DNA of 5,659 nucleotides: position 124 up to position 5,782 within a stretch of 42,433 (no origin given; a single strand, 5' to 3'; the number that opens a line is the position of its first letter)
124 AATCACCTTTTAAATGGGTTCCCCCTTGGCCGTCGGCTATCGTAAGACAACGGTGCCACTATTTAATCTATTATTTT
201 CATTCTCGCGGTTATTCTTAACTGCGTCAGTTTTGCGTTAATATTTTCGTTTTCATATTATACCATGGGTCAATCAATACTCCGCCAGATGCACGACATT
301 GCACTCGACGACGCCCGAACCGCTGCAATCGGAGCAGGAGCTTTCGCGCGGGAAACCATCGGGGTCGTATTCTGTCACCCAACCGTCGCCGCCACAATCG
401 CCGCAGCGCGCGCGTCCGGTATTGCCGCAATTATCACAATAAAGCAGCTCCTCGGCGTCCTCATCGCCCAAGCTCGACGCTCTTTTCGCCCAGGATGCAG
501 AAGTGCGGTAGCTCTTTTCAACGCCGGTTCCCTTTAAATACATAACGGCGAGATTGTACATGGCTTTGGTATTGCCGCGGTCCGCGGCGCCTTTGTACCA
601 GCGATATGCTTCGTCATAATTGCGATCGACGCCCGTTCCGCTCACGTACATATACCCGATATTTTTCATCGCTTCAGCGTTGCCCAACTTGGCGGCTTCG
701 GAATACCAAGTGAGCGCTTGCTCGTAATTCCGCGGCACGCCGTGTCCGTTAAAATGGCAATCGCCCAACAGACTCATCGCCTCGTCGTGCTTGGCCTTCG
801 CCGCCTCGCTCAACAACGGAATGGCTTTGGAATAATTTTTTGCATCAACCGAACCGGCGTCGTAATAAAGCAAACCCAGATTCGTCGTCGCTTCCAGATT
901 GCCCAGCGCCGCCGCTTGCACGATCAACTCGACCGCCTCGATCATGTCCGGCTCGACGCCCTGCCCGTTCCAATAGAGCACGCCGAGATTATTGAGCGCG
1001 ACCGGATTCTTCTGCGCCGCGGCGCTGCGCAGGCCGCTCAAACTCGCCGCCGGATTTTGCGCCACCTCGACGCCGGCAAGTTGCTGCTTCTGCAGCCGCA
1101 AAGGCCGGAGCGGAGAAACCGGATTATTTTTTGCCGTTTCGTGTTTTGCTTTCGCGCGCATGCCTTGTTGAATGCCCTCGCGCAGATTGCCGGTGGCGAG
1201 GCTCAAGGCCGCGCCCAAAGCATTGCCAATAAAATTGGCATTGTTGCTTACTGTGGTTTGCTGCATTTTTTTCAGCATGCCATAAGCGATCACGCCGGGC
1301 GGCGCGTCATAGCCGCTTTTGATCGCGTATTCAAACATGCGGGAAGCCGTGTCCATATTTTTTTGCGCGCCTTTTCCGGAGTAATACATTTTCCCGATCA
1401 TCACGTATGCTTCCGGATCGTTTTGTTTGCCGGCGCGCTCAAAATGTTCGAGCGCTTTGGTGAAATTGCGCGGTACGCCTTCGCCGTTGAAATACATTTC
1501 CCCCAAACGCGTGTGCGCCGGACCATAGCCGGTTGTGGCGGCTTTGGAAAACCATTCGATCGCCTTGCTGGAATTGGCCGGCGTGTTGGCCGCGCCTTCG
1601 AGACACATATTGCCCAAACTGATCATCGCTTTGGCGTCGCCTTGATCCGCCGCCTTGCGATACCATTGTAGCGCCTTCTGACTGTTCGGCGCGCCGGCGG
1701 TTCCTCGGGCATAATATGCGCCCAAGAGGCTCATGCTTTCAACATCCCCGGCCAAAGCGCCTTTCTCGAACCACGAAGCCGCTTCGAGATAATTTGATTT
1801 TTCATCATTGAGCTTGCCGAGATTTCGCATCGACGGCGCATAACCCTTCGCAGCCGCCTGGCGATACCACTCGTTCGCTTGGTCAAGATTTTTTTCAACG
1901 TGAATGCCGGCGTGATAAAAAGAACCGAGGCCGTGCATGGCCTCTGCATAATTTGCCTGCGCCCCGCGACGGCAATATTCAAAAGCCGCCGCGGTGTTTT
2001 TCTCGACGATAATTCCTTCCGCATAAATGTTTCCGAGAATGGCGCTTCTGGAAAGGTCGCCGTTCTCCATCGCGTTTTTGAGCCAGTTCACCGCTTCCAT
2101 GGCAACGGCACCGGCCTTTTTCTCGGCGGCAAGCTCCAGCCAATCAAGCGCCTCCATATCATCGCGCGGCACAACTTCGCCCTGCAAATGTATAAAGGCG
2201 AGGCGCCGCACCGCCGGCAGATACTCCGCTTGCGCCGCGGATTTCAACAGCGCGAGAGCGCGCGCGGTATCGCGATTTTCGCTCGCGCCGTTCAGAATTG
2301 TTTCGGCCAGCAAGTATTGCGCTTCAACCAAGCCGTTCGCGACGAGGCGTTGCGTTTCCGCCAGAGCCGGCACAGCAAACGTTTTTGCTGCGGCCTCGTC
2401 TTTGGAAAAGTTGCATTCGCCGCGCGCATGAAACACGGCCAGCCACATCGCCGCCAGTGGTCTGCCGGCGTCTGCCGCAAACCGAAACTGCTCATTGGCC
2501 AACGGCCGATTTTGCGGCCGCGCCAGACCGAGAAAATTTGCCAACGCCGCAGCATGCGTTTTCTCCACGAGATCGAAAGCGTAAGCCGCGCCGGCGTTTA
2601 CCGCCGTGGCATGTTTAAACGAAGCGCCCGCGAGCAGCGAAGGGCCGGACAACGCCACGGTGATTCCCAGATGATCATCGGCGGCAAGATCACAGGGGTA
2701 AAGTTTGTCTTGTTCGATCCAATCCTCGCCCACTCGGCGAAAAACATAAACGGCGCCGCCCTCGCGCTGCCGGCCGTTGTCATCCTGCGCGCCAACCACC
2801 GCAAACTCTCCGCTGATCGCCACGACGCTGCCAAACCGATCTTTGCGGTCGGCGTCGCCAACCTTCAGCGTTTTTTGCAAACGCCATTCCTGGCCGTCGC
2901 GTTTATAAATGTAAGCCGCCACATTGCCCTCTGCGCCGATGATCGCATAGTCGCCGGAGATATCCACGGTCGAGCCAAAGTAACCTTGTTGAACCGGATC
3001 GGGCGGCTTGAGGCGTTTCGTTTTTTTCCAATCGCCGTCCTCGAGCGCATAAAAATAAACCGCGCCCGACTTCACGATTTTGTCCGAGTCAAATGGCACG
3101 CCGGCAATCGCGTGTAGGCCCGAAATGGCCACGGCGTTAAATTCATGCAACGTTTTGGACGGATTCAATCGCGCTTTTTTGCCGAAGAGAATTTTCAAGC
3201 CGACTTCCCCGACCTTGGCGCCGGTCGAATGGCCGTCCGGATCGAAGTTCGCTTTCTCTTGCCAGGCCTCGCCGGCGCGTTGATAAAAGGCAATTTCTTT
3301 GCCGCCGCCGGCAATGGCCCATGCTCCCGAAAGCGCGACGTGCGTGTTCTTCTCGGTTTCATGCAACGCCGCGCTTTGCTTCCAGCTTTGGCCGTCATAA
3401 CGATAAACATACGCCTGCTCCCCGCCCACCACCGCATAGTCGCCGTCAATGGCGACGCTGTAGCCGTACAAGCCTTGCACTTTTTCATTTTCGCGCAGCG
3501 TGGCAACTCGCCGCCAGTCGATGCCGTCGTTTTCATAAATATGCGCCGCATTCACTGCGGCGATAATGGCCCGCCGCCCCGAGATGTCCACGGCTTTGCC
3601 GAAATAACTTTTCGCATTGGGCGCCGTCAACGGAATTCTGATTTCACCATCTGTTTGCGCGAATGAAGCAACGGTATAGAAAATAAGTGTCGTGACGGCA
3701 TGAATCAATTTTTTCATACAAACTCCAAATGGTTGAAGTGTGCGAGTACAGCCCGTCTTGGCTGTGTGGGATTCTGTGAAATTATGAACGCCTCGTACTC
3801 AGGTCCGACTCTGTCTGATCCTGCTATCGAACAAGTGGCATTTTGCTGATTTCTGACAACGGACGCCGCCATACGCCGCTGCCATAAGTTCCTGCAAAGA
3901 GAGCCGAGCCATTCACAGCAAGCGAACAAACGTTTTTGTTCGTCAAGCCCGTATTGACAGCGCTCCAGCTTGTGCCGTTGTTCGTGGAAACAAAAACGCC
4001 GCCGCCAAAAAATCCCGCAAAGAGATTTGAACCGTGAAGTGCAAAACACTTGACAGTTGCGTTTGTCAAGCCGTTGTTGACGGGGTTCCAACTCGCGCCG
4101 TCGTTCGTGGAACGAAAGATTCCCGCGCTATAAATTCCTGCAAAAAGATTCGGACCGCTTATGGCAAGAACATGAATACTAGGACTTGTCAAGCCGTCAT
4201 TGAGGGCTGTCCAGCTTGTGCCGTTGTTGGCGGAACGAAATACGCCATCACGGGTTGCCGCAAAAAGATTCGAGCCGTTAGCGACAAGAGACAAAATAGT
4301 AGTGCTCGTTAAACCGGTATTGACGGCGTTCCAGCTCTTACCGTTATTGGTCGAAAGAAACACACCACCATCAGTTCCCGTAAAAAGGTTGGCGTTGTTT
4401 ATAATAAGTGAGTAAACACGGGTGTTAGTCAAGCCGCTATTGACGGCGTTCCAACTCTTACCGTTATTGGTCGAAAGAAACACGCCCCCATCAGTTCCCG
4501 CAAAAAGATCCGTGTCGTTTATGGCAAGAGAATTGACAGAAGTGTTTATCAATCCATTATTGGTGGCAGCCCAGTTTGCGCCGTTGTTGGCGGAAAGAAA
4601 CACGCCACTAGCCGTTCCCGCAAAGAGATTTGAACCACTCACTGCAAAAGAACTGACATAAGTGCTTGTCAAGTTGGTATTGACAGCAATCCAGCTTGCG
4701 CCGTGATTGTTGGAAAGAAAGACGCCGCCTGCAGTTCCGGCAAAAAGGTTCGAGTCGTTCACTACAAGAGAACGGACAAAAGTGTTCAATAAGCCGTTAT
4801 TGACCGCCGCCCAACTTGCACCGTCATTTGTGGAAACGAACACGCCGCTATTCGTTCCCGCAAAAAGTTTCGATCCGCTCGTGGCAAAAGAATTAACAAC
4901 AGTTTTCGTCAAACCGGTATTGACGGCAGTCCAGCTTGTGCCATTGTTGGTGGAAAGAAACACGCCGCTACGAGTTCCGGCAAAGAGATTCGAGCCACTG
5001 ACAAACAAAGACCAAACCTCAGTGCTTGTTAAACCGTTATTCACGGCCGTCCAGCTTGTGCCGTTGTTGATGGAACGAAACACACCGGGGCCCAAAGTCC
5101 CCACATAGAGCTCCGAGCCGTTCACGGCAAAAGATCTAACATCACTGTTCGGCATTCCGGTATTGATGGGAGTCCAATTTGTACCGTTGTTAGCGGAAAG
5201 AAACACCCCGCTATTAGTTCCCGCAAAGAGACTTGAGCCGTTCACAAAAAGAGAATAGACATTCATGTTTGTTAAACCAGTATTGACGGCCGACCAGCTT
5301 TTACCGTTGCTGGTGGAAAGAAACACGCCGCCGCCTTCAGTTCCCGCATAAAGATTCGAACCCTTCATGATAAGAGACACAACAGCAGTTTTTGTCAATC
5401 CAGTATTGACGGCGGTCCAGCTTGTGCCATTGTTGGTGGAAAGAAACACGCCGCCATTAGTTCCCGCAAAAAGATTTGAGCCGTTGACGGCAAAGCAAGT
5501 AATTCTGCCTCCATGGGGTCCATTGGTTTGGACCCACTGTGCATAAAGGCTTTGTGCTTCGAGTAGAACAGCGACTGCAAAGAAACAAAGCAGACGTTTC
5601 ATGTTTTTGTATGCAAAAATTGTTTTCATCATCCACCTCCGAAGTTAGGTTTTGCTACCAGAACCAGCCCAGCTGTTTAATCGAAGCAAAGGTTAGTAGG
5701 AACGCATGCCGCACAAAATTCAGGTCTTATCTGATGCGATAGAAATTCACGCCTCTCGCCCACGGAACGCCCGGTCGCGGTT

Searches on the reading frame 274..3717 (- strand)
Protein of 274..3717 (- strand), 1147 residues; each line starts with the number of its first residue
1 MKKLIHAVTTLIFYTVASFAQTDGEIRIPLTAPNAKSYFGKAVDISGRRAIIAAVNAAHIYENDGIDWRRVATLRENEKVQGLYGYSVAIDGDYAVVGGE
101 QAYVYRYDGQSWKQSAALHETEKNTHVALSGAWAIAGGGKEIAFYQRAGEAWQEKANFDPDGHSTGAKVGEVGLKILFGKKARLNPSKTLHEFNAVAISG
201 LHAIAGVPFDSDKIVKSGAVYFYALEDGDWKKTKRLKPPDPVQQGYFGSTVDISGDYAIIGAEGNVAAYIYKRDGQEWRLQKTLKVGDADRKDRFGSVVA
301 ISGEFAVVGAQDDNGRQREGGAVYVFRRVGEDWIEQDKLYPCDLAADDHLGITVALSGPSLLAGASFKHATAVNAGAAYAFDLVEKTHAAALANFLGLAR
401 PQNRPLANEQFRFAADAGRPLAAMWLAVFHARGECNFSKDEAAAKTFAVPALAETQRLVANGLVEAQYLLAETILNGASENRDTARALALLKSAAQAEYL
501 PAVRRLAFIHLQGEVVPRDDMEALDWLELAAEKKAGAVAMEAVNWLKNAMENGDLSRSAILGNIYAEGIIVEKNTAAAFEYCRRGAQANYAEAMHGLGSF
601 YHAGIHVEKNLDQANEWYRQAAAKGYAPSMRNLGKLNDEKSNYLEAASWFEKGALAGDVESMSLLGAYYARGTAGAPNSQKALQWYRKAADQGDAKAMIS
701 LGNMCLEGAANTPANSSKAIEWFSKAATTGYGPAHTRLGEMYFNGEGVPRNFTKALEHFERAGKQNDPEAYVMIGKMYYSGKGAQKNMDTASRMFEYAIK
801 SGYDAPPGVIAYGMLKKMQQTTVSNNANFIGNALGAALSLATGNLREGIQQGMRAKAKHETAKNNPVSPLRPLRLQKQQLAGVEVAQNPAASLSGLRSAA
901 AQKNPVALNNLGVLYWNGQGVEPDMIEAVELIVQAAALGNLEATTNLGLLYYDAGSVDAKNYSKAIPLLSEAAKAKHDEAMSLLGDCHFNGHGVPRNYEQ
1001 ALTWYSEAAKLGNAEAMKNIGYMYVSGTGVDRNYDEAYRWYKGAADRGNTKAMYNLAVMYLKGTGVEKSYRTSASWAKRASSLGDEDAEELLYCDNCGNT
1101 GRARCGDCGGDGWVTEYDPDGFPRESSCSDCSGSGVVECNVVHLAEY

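Call 13: search_protein_families(library=pfam, proteins=[window:274-3717:-], max_evalue=0.001)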
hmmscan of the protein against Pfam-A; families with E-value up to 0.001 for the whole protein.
window:274-3717:- (1147 aa): 3 families
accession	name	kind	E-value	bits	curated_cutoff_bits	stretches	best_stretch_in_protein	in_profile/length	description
PF08238.18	Sel1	-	7e-92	299.1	30.7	9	979-1013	2-36/36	Sel1 repeat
PF14312.12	FG-GAP_2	-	4.7e-40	136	23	3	278-326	1-49/49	FG-GAP repeat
PF20308.4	TPR-S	-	0.00026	21.9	27.6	0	926-1012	3-89/102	Tetratricopeptide Repeats-Sensor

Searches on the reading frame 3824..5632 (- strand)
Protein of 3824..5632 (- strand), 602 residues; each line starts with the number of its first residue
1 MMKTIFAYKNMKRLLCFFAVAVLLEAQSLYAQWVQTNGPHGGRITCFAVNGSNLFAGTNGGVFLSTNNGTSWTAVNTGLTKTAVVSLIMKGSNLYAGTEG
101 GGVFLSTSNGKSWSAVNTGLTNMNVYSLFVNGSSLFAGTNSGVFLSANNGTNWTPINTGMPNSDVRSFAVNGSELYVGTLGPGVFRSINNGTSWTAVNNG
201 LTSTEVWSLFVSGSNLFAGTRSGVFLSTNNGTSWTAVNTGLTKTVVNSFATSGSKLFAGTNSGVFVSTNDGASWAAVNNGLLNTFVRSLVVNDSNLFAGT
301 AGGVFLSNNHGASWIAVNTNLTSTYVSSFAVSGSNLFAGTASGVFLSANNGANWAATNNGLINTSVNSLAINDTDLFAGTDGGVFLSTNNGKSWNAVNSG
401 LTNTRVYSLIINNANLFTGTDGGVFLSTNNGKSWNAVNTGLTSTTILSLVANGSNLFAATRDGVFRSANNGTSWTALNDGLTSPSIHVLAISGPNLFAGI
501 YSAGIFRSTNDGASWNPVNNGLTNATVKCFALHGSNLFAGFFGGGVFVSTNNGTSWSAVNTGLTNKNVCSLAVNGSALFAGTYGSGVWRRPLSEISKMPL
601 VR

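Call 13: search_protein_families(library=pfam, proteins=[window:3824-5632:-], max_evalue=0.001)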
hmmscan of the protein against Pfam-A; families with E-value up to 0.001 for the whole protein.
window:3824-5632:- (602 aa): 4 families
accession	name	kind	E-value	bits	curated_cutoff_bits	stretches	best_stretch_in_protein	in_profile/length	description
PF15902.12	Sortilin-Vps10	-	2.1e-24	86.6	33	1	384-482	3-117/446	Sortilin, neurotensin receptor 3,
PF02012.26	BNR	-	2.8e-21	72.4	27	0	547-557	1-11/12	BNR/Asp-box repeat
PF19755.4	DUF6242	-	7.3e-15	55.9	29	0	41-113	152-217/217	Domain of unknown function (DUF6242)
PF10647.15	Gmad1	-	2.1e-05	25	20.5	0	431-484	193-248/251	Lipoprotein LpqB beta-propeller domain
